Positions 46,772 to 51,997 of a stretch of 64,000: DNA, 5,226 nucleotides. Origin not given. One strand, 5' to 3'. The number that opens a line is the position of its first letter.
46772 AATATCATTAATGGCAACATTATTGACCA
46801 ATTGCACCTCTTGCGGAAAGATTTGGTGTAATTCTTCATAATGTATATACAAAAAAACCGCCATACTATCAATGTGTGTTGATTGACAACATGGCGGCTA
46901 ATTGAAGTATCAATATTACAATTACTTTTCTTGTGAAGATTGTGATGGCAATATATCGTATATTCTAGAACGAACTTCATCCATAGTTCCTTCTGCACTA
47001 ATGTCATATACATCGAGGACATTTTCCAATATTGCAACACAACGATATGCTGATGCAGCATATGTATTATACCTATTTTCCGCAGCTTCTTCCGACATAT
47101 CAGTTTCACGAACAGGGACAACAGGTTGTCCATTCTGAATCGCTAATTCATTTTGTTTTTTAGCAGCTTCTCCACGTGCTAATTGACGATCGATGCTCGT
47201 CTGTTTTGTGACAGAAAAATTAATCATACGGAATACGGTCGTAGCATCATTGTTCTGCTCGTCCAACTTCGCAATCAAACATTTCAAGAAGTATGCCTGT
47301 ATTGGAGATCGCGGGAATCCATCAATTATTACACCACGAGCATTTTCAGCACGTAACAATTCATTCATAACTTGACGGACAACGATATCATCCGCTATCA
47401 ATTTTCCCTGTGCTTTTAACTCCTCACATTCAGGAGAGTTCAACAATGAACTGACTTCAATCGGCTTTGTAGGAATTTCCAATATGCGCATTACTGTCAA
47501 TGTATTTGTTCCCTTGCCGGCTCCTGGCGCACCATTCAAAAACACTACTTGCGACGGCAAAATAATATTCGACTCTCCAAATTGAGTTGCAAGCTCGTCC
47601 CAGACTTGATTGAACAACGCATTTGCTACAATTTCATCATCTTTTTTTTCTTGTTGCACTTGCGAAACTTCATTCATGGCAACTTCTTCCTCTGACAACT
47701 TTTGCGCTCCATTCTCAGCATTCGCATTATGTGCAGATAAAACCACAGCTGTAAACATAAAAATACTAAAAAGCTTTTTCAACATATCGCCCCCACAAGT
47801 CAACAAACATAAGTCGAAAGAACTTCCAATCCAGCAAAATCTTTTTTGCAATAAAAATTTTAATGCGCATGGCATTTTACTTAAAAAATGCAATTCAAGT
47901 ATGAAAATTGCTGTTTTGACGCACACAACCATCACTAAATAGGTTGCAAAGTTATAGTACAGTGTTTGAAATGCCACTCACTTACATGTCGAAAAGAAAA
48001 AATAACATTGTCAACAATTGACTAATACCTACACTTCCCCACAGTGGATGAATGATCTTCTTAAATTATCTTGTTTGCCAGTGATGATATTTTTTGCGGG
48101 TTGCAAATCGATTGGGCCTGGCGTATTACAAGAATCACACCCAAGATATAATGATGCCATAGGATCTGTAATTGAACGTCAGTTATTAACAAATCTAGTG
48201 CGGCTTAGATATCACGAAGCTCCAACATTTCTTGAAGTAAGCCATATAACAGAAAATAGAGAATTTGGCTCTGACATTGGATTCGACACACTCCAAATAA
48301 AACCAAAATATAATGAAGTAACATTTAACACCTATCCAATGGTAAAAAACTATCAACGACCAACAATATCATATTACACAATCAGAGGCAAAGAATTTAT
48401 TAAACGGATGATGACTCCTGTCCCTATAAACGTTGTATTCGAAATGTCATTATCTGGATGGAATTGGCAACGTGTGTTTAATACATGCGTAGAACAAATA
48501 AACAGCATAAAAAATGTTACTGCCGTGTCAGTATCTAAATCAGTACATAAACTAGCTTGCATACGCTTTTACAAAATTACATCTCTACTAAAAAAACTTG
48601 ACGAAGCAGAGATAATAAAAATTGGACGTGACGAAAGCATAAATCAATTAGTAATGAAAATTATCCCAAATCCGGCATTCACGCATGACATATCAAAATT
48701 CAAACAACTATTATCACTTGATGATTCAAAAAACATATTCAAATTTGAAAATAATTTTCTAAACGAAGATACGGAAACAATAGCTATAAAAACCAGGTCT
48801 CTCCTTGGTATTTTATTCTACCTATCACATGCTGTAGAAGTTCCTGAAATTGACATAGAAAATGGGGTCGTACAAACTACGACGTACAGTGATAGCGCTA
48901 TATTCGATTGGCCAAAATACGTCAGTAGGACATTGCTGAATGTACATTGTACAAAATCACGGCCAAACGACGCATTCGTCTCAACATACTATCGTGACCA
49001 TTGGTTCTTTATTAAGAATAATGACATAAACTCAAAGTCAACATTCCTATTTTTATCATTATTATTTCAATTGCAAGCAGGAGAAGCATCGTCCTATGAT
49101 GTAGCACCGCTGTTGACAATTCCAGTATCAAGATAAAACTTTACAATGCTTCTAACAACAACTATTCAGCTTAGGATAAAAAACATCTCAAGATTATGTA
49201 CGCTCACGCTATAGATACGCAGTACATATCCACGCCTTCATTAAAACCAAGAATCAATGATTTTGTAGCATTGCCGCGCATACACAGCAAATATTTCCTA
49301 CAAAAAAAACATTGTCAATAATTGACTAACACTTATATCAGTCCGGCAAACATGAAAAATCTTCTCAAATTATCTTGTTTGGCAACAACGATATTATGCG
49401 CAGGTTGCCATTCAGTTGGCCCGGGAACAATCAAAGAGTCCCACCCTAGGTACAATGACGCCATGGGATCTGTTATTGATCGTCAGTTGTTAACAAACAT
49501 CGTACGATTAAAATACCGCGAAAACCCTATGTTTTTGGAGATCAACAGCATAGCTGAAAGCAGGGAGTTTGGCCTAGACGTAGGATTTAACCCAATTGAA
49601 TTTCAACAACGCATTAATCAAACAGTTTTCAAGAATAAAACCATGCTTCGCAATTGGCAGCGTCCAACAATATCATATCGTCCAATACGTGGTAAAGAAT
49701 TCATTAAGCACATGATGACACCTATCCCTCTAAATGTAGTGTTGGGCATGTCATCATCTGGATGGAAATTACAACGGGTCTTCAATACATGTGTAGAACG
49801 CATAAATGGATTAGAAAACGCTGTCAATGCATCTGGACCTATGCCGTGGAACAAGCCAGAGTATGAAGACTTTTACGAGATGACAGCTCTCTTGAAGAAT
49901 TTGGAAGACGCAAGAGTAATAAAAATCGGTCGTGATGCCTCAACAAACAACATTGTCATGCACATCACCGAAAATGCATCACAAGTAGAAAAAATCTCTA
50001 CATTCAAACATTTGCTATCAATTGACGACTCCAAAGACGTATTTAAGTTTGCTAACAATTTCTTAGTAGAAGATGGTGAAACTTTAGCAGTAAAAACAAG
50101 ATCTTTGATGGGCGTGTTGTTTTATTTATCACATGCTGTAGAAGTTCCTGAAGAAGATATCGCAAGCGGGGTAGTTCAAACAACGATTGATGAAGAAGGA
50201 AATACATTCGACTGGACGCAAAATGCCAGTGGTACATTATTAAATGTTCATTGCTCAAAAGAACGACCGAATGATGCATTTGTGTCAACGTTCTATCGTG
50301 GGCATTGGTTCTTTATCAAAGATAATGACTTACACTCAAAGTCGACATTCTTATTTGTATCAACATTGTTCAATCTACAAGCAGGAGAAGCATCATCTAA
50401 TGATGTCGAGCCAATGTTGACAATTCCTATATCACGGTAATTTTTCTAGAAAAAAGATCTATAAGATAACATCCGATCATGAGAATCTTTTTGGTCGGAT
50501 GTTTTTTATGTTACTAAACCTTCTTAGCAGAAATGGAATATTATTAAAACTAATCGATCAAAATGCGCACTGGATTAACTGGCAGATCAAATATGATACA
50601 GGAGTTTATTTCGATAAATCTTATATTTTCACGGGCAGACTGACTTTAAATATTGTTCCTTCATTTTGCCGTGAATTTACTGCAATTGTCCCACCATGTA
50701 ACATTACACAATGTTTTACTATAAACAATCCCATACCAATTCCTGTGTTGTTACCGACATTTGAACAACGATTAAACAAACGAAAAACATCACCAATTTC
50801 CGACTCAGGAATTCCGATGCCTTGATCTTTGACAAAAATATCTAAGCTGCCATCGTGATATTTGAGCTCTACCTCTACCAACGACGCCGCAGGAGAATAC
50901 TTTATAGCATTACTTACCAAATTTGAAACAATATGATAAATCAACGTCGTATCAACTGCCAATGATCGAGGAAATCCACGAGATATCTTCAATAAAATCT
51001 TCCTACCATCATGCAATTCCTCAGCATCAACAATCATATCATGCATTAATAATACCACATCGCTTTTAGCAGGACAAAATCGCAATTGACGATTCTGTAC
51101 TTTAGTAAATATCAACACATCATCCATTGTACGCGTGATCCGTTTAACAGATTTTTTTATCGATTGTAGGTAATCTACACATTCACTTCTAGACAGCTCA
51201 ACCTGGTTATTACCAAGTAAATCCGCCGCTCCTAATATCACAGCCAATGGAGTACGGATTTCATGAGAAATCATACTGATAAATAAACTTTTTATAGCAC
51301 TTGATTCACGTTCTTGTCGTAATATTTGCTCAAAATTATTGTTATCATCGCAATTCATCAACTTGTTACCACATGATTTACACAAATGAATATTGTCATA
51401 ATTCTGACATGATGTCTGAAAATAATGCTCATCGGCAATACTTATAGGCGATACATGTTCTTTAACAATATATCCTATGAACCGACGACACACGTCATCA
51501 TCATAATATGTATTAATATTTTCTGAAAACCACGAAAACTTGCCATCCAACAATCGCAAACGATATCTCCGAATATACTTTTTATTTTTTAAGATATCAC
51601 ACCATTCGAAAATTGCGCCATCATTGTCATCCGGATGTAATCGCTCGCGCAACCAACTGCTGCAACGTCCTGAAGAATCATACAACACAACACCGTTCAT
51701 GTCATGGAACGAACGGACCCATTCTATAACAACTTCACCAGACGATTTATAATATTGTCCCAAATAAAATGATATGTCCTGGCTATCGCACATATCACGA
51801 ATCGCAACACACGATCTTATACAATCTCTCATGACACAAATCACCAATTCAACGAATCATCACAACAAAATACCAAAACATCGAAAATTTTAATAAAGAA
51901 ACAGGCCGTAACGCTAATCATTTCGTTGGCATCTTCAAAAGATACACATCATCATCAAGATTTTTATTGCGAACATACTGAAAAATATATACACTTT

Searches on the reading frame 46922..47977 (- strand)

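Call 43: search_protein_families(library=pfam, proteins=[window:46922-47977:-], max_evalue=0.001)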
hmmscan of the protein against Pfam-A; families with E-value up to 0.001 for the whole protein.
window:46922-47977:- (351 aa): 3 families
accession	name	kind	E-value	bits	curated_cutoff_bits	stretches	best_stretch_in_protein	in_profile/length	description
PF00406.28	ADK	-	2.5e-12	47.6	26.8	1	148-312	2-141/151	Adenylate kinase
PF13207.12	AAA_17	-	1.2e-05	26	27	1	149-274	2-129/136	AAA domain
PF13238.12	AAA_18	-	7.5e-05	23.6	29.4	1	145-275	1-118/128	AAA domain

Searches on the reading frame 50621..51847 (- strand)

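Call 43: search_protein_families(library=pfam, proteins=[window:50621-51847:-], max_evalue=0.001)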
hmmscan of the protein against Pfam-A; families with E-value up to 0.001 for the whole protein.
window:50621-51847:- (408 aa): 3 families
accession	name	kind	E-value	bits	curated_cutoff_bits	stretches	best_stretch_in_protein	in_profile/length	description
PF02518.31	HATPase_c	-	2.6e-24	86.2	26.4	1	299-407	2-110/111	Histidine kinase-, DNA gyrase B-, and HSP90-like ATPase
PF00512.31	HisKA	-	1.8e-14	53.9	26.9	1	186-252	2-65/66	His Kinase A (phospho-acceptor) domain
PF08447.18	PAS_3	-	2e-06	28.4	25.6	1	41-126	2-88/89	PAS fold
